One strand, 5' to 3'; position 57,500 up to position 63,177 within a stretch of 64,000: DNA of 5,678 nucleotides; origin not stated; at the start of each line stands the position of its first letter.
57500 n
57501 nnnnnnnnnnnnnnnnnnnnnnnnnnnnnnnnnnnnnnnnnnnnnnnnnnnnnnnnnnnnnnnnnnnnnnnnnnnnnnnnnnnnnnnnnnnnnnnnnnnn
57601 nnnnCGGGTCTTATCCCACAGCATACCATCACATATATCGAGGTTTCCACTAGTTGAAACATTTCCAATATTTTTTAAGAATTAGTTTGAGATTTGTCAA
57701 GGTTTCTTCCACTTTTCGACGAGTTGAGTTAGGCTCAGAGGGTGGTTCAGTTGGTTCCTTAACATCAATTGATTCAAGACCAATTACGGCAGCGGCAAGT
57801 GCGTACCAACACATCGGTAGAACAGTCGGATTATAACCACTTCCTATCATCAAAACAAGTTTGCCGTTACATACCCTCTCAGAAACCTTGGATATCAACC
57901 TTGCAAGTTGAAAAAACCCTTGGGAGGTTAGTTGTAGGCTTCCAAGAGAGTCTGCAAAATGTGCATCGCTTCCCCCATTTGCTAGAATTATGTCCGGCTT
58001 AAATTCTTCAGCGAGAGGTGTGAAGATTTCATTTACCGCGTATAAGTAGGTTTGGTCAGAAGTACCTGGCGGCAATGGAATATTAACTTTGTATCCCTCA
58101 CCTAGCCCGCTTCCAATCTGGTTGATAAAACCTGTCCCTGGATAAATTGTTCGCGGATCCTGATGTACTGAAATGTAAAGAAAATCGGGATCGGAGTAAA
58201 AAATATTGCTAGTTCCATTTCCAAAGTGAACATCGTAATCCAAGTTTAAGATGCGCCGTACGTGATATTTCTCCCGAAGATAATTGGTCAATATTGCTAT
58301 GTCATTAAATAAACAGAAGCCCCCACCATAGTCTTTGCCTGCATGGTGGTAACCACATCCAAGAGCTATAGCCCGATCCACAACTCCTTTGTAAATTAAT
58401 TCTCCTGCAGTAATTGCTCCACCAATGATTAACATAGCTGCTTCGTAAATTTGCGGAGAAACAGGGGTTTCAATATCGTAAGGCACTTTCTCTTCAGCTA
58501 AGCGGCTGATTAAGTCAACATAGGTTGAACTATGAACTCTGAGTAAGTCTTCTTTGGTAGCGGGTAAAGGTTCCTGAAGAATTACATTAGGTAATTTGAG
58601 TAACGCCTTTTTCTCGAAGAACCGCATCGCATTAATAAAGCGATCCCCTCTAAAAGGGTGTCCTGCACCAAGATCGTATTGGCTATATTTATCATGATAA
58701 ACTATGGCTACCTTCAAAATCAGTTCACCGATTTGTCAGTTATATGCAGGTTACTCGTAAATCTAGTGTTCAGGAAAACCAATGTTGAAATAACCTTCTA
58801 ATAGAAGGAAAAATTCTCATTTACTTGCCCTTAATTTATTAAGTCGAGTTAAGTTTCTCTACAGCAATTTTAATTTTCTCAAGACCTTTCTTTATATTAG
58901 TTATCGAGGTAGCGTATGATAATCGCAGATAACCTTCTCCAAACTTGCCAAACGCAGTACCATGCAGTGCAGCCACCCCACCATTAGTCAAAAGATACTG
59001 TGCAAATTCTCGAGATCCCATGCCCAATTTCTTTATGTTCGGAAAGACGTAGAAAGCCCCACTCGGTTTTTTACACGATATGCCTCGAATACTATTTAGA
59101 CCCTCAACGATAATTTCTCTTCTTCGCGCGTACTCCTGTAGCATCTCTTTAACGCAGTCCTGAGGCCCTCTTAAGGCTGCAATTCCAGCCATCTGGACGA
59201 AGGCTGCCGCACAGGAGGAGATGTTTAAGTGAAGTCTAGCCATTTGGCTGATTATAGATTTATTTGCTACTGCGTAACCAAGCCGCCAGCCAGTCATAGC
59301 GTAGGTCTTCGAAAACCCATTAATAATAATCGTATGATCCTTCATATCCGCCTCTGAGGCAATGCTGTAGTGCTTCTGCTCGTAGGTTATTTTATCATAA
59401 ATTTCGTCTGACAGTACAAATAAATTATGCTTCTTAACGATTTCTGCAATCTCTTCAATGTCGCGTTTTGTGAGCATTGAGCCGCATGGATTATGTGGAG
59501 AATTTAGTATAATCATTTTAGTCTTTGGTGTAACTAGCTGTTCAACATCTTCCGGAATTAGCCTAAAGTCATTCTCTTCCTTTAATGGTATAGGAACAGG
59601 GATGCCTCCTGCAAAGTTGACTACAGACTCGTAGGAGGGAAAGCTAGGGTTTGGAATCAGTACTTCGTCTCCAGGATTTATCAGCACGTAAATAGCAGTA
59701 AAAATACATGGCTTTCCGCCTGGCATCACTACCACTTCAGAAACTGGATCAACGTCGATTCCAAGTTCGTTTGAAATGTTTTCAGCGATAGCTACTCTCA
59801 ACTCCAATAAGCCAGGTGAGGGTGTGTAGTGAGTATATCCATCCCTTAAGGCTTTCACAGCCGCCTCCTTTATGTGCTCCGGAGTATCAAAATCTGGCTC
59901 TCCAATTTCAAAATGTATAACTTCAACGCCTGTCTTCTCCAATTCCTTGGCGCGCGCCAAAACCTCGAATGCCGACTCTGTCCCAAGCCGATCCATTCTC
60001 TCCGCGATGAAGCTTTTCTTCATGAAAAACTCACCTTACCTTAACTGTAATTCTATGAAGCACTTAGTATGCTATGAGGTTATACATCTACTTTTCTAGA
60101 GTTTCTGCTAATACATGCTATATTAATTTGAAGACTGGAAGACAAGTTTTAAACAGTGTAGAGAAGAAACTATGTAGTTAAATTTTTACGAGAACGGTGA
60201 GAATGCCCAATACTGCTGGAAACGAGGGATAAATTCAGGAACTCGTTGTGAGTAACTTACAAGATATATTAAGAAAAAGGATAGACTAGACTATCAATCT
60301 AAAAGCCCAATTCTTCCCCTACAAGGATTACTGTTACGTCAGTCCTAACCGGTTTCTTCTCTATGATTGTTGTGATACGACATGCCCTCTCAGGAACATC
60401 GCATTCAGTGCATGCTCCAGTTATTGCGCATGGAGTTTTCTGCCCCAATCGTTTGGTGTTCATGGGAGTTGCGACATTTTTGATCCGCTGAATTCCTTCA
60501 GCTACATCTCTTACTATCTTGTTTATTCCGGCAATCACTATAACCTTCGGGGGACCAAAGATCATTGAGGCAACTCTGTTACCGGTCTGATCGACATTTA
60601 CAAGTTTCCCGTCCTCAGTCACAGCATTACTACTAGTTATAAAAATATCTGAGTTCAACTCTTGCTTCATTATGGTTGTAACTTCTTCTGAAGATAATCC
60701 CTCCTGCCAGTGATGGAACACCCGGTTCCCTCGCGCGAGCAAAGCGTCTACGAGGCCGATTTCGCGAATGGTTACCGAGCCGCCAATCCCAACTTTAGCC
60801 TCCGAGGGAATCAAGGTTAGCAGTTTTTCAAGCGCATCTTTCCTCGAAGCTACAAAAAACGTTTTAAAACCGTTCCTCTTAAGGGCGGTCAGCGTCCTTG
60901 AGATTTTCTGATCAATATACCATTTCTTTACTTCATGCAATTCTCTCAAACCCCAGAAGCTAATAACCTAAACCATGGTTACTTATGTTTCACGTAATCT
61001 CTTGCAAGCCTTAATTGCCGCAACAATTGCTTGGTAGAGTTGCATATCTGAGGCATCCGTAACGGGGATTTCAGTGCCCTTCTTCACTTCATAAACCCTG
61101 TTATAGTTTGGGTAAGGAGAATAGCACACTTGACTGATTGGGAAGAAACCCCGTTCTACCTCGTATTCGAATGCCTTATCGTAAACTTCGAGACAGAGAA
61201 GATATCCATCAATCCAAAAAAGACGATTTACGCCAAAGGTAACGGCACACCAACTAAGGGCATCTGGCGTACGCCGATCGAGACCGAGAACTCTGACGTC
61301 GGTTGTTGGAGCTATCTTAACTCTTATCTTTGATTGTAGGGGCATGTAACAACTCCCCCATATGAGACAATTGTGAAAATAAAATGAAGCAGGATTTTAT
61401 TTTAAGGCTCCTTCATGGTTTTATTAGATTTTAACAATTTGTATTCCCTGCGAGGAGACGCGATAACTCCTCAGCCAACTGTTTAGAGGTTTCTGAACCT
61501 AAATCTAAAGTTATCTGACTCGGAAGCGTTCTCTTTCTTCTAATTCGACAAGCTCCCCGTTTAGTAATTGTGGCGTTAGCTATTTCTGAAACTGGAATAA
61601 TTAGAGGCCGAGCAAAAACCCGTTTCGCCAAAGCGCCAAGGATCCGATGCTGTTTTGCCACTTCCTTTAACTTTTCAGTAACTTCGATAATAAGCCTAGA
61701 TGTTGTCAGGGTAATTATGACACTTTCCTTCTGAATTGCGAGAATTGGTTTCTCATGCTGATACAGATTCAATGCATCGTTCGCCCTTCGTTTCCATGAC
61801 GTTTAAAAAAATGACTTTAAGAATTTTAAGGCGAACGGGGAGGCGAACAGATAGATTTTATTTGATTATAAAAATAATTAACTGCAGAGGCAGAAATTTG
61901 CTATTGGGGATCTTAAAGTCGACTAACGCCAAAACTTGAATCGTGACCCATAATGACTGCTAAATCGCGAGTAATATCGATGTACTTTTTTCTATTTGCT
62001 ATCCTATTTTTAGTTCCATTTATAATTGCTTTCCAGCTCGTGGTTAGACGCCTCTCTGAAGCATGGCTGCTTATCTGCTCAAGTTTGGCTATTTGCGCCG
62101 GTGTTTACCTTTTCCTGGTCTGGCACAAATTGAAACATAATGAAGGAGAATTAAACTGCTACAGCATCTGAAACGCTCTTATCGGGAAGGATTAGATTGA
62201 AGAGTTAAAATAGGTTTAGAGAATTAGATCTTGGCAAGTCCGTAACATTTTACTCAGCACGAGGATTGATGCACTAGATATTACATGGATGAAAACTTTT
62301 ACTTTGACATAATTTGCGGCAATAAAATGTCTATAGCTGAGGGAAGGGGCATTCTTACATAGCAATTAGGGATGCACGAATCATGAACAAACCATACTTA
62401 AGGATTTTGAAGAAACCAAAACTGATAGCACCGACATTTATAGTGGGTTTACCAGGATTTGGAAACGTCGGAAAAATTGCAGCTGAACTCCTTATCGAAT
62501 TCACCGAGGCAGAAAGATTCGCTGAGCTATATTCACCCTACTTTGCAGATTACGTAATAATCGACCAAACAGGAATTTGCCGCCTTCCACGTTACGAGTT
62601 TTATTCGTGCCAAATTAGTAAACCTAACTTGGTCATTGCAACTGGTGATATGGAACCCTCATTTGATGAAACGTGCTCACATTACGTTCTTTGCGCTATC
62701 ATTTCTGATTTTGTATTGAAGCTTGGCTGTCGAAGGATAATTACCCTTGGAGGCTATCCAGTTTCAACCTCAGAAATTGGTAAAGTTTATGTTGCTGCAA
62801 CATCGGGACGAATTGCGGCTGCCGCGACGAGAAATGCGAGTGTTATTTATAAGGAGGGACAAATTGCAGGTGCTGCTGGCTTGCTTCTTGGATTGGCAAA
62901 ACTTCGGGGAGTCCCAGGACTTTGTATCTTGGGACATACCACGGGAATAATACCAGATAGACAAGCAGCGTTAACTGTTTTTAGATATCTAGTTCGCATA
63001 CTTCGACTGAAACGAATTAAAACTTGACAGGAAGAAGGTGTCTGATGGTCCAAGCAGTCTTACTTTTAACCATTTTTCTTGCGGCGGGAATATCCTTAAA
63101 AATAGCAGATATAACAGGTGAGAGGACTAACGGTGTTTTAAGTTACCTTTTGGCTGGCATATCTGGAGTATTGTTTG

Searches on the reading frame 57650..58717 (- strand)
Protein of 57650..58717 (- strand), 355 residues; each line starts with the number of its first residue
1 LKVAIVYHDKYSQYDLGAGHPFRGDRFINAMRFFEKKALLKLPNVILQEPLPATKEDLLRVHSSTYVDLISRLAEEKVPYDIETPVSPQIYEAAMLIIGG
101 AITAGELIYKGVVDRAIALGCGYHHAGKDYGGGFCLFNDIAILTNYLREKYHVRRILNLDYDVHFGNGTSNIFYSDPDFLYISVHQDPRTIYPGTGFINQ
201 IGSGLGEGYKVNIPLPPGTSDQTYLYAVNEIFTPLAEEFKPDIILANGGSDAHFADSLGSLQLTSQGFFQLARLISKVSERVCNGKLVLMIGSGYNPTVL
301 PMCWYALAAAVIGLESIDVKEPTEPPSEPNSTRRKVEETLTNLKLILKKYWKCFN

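Call 9: search_protein_families(library=pfam, proteins=[window:57650-58717:-])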
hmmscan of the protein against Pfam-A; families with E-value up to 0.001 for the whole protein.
window:57650-58717:- (355 aa): 1 family
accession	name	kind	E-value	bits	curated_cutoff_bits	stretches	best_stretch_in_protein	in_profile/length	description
PF00850.24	Hist_deacetyl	-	7.8e-82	275.4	27.9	1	20-310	1-297/298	Histone deacetylase domain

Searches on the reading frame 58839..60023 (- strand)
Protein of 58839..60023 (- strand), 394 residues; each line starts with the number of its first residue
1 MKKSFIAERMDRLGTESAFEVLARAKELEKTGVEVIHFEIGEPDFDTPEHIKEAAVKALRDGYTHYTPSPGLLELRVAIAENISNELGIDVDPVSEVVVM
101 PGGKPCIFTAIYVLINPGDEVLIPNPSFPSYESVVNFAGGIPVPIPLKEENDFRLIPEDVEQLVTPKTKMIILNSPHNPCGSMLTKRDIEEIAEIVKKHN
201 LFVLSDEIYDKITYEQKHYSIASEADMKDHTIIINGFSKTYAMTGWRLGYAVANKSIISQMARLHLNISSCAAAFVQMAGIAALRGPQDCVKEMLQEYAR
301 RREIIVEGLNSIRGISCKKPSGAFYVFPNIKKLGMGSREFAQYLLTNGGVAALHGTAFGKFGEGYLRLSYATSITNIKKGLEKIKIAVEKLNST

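Call 8: find_encoding_contigs(protein=window:58839-60023:-, flank=3000, max_places=4)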
Protein window:58839-60023:- (394 aa): 2 contigs read that carry it; 2 places shown.
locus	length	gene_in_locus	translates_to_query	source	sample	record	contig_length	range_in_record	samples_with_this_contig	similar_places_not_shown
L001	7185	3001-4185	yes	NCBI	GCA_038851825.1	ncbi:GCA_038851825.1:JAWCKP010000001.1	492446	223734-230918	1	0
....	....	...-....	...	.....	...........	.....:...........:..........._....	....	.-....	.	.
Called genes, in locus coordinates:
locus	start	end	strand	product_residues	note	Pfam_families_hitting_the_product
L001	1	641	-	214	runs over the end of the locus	PF09754:PAC2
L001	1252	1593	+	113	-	-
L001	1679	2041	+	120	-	-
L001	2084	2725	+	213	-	PF02589:LUD_dom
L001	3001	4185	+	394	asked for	PF00155:Aminotran_1_2, PF01053:Cys_Met_Meta_PP, PF01041:DegT_DnrJ_EryC1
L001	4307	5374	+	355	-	PF00850:Hist_deacetyl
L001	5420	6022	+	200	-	-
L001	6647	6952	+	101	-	-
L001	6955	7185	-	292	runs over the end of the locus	PF04055:Radical_SAM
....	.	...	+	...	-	?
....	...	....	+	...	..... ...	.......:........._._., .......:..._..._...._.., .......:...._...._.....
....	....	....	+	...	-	?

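Call 9: search_protein_families(library=pfam, proteins=[window:58839-60023:-])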
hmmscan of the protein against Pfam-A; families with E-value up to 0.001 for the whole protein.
window:58839-60023:- (394 aa): 5 families
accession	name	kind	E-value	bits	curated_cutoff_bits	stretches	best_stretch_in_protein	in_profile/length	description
PF00155.27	Aminotran_1_2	-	2.9e-82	277.2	19.7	1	34-384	2-361/361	Aminotransferase class I and II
PF01041.23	DegT_DnrJ_EryC1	-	5.7e-10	39.4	19.8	1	115-206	61-145/360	DegT/DnrJ/EryC1/StrS aminotransferase family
PF01053.26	Cys_Met_Meta_PP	-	1.7e-08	33.9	27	1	95-208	68-175/381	Cys/Met metabolism PLP-dependent enzyme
PF01212.27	Beta_elim_lyase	-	4.1e-05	23.5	27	1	96-206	49-168/288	Beta-eliminating lyase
PF04055.27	Radical_SAM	-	0.0002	22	29.5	0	20-92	32-110/166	Radical SAM superfamily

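Call 51: list_cluster_members(proteins=[window:58839-60023:-, window:57650-58717:-, window:54400-55275:+])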
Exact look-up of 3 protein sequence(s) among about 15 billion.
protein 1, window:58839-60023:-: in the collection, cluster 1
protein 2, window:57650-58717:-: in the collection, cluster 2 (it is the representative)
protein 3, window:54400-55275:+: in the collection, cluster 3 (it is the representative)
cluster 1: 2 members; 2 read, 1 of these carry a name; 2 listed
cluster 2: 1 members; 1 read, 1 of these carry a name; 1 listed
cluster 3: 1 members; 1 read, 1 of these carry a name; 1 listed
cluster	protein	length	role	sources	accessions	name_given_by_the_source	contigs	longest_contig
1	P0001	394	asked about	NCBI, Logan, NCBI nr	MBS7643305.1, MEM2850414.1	pyridoxal phosphate-dependent aminotransferase [Candidatus Bathyarchaeota archaeon]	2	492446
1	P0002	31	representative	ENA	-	-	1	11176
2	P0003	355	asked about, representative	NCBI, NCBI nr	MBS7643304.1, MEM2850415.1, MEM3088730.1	hypothetical protein KEJ26_01780 [Candidatus Bathyarchaeota archaeon] | hypothetical protein [Candidatus Bathyarchaeota archaeon]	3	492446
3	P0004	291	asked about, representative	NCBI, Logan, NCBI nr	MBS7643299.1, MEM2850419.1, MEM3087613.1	DUF2099 family protein [Candidatus Bathyarchaeota archaeon]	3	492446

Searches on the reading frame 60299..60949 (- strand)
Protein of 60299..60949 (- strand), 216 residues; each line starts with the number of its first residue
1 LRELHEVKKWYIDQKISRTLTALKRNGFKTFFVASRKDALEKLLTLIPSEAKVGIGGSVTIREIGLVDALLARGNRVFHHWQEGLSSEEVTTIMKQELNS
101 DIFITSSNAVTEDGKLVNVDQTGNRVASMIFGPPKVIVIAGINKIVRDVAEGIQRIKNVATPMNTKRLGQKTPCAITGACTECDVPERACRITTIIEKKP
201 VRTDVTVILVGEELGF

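Call 9: search_protein_families(library=pfam, proteins=[window:60299-60949:-])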
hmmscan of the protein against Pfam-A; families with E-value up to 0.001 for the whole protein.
window:60299-60949:- (216 aa): 1 family
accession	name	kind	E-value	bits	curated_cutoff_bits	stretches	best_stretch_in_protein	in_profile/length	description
PF02589.21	LUD_dom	-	2.8e-49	167.8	22.6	1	17-210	2-189/189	LUD domain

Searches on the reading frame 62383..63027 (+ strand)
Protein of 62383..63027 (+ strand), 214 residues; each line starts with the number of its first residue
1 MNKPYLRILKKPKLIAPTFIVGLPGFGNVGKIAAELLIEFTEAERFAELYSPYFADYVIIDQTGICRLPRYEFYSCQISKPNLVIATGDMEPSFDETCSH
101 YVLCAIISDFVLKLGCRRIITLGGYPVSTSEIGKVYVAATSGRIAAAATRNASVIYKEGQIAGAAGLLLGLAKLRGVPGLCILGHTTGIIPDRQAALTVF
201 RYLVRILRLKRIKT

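Call 68: search_protein_families(library=pfam, proteins=[window:62383-63027:+], max_evalue=0.00001)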
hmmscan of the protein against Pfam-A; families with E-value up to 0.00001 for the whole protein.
window:62383-63027:+ (214 aa): 1 family
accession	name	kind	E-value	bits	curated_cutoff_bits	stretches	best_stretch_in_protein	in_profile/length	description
PF09754.15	PAC2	-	3.4e-33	115.7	25.8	1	19-210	1-194/215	PAC2 family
